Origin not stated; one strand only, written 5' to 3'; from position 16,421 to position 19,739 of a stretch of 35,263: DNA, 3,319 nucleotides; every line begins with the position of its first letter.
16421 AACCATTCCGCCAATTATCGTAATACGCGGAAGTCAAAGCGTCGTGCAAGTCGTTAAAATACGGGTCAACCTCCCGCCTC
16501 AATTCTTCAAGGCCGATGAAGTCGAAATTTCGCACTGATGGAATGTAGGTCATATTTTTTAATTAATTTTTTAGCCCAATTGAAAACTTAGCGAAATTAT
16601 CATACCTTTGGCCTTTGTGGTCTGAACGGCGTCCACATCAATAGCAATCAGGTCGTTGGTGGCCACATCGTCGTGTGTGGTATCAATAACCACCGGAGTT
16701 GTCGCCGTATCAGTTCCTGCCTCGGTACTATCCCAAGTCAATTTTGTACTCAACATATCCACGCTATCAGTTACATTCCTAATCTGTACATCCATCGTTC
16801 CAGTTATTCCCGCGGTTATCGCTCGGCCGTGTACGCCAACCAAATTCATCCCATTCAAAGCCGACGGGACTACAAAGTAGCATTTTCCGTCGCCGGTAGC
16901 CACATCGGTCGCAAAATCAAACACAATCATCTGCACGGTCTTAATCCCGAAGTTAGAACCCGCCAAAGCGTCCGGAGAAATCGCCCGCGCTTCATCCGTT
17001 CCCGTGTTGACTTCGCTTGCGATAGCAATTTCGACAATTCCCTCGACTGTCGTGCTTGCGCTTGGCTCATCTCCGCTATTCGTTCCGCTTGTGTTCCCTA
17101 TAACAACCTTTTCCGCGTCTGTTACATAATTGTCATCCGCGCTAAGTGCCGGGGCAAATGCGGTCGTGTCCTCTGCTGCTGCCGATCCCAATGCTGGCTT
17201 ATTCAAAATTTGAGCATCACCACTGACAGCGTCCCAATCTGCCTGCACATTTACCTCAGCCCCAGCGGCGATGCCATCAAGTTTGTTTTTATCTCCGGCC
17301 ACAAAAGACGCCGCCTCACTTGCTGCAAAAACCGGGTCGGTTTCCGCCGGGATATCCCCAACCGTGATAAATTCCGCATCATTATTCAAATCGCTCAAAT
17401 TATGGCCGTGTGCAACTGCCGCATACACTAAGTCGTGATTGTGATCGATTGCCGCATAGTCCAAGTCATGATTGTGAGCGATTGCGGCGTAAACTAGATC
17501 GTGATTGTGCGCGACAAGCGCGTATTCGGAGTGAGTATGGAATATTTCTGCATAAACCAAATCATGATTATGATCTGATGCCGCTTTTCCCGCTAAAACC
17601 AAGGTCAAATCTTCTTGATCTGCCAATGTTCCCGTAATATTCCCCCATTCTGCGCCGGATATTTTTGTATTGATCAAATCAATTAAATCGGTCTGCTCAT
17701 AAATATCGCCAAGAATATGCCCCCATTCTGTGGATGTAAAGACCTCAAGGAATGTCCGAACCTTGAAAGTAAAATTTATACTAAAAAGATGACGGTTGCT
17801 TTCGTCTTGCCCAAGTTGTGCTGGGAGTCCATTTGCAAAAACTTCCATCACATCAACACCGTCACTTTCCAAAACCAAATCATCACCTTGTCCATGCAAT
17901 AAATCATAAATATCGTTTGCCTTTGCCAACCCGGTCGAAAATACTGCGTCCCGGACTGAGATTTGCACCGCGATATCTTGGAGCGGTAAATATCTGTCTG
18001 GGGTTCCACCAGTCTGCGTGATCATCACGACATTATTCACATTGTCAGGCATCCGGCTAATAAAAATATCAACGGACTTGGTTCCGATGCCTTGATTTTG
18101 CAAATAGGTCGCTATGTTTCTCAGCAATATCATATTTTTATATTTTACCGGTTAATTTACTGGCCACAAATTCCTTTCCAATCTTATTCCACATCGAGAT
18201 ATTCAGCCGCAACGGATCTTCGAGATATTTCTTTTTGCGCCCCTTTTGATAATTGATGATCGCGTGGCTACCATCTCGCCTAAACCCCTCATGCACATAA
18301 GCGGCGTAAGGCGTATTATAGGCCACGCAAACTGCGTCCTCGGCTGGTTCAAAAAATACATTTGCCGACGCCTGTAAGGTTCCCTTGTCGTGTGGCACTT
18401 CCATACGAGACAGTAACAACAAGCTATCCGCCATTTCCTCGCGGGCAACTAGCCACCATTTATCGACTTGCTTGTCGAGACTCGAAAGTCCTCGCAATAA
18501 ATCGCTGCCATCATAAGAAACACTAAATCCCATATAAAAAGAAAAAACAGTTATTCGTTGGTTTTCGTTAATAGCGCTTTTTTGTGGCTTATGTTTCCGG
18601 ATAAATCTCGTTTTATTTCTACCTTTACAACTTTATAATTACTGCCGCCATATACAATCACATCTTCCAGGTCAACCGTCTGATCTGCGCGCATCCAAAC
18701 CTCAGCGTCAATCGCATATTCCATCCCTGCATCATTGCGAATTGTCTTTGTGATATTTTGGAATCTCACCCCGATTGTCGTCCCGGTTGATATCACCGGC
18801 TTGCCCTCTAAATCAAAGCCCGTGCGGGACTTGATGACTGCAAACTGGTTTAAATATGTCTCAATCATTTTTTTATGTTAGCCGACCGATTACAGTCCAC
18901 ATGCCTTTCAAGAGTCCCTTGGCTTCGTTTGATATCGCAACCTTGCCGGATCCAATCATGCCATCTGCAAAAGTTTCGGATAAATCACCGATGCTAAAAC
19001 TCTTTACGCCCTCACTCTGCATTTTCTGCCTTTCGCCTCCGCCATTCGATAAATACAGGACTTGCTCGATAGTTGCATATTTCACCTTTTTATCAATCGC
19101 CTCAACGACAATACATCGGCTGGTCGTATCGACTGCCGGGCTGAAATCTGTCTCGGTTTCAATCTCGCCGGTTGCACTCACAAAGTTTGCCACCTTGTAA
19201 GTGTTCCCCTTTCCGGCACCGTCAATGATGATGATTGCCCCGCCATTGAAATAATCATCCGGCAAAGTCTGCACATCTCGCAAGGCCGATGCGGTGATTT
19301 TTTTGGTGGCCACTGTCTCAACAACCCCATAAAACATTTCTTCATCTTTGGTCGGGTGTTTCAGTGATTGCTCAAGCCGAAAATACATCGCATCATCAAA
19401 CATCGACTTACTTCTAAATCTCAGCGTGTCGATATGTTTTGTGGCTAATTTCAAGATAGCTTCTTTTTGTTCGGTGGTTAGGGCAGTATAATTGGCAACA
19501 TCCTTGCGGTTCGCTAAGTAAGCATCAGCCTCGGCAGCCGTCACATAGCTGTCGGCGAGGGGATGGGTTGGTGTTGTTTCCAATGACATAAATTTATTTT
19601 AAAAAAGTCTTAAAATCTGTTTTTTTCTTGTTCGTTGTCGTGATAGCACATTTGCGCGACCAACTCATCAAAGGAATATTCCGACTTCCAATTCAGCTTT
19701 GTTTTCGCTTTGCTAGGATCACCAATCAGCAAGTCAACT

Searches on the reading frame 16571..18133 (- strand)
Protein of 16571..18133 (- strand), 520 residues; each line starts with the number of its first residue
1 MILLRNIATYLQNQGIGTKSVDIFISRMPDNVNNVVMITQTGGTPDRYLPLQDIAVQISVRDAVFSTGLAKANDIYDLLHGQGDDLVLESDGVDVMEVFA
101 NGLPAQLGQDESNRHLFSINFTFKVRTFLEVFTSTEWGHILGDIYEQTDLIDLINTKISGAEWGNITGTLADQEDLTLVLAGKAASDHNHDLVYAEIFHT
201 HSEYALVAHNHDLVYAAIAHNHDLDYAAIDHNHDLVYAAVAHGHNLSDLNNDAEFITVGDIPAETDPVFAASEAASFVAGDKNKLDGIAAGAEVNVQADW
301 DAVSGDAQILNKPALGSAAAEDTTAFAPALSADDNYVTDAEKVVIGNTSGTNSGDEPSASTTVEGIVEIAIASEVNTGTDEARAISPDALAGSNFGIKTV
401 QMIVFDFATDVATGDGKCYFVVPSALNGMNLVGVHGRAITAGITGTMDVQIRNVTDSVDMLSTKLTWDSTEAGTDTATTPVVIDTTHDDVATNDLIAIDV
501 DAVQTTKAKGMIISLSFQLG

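Call 3: search_protein_families(library=pfam, proteins=[window:16571-18133:-], max_evalue=0.01)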
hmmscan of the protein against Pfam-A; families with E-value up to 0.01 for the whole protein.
window:16571-18133:- (520 aa): 1 family
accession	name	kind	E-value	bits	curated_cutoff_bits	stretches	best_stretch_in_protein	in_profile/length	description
PF12691.13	Phage_tail_terminator_6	-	4.1e-21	75.7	23.8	1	10-125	1-116/118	Bacteriophage tail terminator protein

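Call 4: search_protein_families(library=phrogs, proteins=[window:16571-18133:-], max_evalue=0.001)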
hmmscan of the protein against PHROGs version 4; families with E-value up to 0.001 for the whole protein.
window:16571-18133:- (520 aa): 9 families
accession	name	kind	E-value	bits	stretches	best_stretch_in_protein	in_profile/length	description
phrog_2595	-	connector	2.3e-15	57.7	1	4-125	8-138/143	head-tail connector protein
phrog_10344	-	head and packaging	5.4e-10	40.6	1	31-127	28-127/128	minor head protein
phrog_19961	-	tail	4.2e-08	33.5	1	161-223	274-321/480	tail fiber protein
phrog_921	-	unknown function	5.5e-08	33.6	1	4-121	3-119/127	-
phrog_17623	-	tail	1.5e-06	27.5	1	324-410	111-194/1114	tail collar fiber protein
phrog_910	-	tail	7.8e-06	26.4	1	350-391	43-84/497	tail collar fiber protein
phrog_30320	-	unknown function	1.8e-05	24.9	1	326-450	63-175/452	-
phrog_15547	-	unknown function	2.1e-05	24.9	1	338-392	124-174/373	-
phrog_33080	-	unknown function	0.00063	21.1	0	133-156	49-72/93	-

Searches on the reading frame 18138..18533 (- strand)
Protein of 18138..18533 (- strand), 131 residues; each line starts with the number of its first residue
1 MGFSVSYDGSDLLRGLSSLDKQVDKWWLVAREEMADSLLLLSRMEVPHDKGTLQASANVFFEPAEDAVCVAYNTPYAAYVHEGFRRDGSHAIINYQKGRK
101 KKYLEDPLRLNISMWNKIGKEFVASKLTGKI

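Call 3: search_protein_families(library=pfam, proteins=[window:18138-18533:-], max_evalue=0.01)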
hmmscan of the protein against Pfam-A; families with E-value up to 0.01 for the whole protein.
window:18138-18533:- (131 aa): 0 families

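Call 4: search_protein_families(library=phrogs, proteins=[window:18138-18533:-], max_evalue=0.001)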
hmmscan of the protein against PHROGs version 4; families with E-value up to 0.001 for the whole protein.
window:18138-18533:- (131 aa): 2 families
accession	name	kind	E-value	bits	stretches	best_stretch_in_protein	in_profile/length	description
phrog_556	-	head and packaging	7.6e-09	36.7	1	23-129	61-163/295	minor head protein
phrog_5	-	connector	0.00068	20.5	1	1-112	89-194/239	tail completion or Neck1 protein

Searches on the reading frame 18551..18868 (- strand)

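Call 3: search_protein_families(library=pfam, proteins=[window:18551-18868:-], max_evalue=0.01)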
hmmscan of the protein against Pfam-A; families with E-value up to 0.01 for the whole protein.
window:18551-18868:- (105 aa): 0 families

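Call 4: search_protein_families(library=phrogs, proteins=[window:18551-18868:-], max_evalue=0.001)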
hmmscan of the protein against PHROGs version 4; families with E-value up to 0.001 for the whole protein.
window:18551-18868:- (105 aa): 1 family
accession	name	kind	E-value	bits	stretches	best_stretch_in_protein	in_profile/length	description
phrog_911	-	unknown function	0.00013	23.1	1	50-98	60-108/114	-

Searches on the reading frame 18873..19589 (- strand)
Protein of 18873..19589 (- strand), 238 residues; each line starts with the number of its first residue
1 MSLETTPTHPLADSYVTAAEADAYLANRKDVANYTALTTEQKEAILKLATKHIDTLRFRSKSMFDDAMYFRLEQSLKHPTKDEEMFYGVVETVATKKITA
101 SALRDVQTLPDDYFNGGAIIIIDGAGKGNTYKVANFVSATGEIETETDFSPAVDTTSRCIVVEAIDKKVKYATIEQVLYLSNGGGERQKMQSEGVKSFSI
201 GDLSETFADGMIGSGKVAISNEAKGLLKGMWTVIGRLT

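Call 3: search_protein_families(library=pfam, proteins=[window:18873-19589:-], max_evalue=0.01)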
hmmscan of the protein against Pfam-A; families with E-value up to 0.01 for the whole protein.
window:18873-19589:- (238 aa): 1 family
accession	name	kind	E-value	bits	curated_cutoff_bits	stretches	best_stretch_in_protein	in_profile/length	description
PF20557.3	DnaT_2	-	6.3e-12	46.1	27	1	3-64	5-65/168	Putative DnaT-like ssDNA binding protein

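Call 4: search_protein_families(library=phrogs, proteins=[window:18873-19589:-], max_evalue=0.001)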
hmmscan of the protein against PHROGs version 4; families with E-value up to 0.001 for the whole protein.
window:18873-19589:- (238 aa): 3 families
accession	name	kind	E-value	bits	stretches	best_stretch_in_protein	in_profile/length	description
phrog_477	-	connector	9.1e-13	49.4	1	3-228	11-162/220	head-tail adaptor Ad1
phrog_541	-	connector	8.7e-07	29.9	1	159-228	40-117/129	head-tail adaptor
phrog_10959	-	unknown function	1.1e-05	26.5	0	184-226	66-110/122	-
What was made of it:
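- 18873..19589 (-): Head-tail adaptor Ad1. It marks the downstream boundary of the variable island. PHROG_477 E = 9e-13 (call 4).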
